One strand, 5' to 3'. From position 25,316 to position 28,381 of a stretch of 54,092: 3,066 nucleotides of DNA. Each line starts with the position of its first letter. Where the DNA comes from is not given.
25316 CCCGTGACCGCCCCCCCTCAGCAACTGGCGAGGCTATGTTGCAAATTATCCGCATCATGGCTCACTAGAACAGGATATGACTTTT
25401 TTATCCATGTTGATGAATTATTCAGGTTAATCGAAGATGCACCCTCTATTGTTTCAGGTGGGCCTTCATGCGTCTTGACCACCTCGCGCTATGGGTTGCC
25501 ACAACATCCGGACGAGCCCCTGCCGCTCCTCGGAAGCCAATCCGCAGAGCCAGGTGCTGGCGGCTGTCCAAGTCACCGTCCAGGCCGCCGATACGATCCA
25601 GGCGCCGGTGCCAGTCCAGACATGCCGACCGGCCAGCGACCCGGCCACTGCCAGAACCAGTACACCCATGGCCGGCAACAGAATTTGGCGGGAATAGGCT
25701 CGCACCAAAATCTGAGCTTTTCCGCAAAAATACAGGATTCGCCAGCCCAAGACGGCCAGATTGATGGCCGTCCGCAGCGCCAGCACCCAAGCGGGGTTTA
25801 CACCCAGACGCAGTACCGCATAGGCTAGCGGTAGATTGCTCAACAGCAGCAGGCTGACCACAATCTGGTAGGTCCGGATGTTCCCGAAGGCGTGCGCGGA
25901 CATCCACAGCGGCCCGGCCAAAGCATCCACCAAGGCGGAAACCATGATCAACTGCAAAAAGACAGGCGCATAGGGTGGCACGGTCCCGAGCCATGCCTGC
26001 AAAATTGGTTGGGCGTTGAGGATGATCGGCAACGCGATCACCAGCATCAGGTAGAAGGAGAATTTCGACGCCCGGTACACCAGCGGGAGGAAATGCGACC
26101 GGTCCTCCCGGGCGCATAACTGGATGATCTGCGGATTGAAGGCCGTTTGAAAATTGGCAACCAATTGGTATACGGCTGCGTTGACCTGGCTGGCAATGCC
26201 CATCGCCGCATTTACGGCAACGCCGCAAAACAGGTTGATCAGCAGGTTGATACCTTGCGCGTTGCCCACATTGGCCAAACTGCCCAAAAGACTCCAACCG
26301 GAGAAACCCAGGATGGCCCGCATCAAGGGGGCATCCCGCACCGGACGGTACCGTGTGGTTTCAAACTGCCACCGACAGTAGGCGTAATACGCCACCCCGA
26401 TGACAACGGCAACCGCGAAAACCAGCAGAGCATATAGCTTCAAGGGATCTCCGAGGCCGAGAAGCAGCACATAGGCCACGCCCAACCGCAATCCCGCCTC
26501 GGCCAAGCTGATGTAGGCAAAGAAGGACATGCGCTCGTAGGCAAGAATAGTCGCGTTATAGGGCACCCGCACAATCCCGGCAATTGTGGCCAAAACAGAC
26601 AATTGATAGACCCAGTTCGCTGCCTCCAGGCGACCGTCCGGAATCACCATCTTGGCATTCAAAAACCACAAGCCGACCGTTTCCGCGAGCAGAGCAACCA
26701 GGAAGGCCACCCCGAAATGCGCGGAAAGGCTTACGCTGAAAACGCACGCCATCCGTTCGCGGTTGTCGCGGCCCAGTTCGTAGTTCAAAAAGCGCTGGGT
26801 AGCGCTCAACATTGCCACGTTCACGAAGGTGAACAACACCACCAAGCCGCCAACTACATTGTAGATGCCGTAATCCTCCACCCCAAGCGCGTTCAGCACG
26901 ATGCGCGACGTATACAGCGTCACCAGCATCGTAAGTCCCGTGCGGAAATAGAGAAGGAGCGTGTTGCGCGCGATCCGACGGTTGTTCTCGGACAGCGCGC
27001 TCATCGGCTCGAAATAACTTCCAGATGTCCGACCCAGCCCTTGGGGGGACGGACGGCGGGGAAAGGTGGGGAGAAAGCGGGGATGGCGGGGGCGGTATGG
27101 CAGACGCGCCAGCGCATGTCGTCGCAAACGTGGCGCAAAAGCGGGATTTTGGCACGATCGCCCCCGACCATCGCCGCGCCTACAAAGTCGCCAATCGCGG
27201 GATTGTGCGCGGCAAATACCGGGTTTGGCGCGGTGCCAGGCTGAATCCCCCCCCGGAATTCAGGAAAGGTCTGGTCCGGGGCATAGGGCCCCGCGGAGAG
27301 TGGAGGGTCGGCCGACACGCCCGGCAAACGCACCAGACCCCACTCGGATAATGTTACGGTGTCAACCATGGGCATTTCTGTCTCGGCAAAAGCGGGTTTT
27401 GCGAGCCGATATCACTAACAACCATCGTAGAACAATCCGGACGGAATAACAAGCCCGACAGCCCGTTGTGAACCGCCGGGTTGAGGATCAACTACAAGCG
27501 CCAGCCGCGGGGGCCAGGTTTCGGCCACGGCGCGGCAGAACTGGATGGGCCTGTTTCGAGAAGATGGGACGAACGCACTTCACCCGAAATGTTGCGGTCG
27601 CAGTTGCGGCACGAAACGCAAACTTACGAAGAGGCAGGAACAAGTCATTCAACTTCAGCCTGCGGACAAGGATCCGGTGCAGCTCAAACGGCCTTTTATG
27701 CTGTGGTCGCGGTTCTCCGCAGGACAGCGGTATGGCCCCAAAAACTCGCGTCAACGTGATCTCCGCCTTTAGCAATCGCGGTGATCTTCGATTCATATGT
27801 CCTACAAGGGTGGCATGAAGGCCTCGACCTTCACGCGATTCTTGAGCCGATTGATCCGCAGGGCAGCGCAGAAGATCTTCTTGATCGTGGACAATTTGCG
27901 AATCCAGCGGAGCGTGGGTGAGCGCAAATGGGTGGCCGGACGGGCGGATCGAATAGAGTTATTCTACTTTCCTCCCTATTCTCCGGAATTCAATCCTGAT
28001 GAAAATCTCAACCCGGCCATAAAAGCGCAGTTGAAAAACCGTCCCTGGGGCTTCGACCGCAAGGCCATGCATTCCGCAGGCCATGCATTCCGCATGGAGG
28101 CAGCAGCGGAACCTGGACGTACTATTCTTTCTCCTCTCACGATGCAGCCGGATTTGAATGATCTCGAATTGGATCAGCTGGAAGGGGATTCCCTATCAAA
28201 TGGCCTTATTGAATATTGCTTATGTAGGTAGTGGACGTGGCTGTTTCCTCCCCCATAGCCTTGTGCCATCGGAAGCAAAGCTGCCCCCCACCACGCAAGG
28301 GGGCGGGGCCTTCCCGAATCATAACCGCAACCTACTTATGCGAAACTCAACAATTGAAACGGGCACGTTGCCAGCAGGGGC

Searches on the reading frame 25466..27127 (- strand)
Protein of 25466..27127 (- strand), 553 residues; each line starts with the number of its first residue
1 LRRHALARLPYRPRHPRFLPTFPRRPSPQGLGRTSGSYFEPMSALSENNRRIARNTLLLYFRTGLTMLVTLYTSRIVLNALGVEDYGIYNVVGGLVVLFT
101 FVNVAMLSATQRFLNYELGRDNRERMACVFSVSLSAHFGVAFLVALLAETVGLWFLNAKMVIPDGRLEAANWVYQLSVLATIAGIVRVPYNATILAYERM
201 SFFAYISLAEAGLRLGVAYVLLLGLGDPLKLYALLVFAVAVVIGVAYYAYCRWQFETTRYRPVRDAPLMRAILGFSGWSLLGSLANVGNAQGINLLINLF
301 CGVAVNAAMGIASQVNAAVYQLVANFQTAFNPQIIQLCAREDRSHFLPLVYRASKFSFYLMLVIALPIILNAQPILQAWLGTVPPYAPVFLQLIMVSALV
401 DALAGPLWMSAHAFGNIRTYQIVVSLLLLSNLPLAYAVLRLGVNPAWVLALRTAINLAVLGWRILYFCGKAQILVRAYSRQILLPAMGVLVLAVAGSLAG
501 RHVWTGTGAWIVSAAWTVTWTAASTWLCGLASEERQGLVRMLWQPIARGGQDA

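Call 20: search_protein_families(library=pfam, proteins=[window:25466-27127:-])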
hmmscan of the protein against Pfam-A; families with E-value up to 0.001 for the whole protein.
window:25466-27127:- (553 aa): 1 family
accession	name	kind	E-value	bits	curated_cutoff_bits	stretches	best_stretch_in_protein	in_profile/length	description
PF01554.23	MatE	-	9.9e-06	25.8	24.9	0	73-220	15-161/161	MatE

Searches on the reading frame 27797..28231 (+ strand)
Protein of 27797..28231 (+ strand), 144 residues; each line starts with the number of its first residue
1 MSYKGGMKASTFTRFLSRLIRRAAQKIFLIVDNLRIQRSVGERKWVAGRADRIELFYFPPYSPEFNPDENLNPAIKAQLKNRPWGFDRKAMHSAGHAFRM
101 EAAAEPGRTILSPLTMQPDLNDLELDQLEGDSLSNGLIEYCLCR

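Call 20: search_protein_families(library=pfam, proteins=[window:27797-28231:+])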
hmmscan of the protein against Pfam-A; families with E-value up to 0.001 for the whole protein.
window:27797-28231:+ (144 aa): 1 family
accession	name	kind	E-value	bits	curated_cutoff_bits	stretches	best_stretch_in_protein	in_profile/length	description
PF13358.12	DDE_3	-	1.8e-20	73.7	28.6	1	3-84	55-139/146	DDE superfamily endonuclease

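Call 90: find_homologous_proteins(query=window:27797-28231:+, max_evalue=1e-10)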
Query window:27797-28231:+ (144 aa): 14 proteins with E <= 1e-10 among 60 candidates.
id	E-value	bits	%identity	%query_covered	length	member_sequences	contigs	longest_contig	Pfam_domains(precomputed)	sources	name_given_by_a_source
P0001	2.4e-87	308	100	96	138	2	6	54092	PF13358.13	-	-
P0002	3.0e-36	143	71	65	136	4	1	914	PF13358.13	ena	-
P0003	2.7e-24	104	75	44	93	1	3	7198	PF13358.13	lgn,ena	-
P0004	9.6e-18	83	55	53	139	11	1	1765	PF13358.13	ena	-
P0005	6.0e-17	80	54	57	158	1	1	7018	PF13358.13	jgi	jgi:transposase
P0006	1.4e-16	79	48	56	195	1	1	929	PF13358.13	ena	-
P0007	9.0e-16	76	51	56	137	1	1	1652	PF13358.13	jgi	-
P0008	1.0e-15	76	51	54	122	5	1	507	PF13358.13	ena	-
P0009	2.6e-15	75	47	60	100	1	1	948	PF13358.13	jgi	jgi:transposase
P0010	4.0e-14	71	41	74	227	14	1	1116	PF13592.13,PF13358.13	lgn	-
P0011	8.2e-14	70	50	50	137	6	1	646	PF13358.13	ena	-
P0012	1.2e-13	69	43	83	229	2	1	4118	PF13592.13,PF13358.13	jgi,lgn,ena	-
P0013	1.9e-13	69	43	69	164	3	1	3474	PF13358.13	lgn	-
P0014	2.4e-11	62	43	66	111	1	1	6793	PF13358.13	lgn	-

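Call 91: find_encoding_contigs(protein=P0003, flank=3000, max_places=3)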
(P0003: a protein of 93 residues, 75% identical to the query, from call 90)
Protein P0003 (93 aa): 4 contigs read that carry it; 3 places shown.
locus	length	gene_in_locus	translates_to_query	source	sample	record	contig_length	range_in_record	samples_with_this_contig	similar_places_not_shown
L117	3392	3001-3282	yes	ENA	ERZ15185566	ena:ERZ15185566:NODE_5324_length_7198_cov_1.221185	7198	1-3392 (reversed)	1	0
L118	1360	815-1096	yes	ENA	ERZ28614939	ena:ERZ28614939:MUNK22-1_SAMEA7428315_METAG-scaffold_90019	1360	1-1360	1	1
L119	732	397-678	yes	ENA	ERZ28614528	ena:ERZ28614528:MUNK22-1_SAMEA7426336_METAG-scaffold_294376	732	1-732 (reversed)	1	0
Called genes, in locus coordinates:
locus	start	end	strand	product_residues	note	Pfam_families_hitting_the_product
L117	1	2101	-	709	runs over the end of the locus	PF07715:Plug, PF00593:TonB_dep_Rec_b-barrel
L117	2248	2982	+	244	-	PF13384:HTH_23 (weak), PF13518:HTH_28, PF13551:HTH_29, PF13592:HTH_33, PF13358:DDE_3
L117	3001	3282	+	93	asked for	PF13358:DDE_3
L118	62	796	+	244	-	PF13384:HTH_23 (weak), PF13518:HTH_28, PF13551:HTH_29, PF13592:HTH_33, PF13358:DDE_3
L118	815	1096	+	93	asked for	PF13358:DDE_3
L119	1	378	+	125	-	?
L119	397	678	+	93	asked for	PF13358:DDE_3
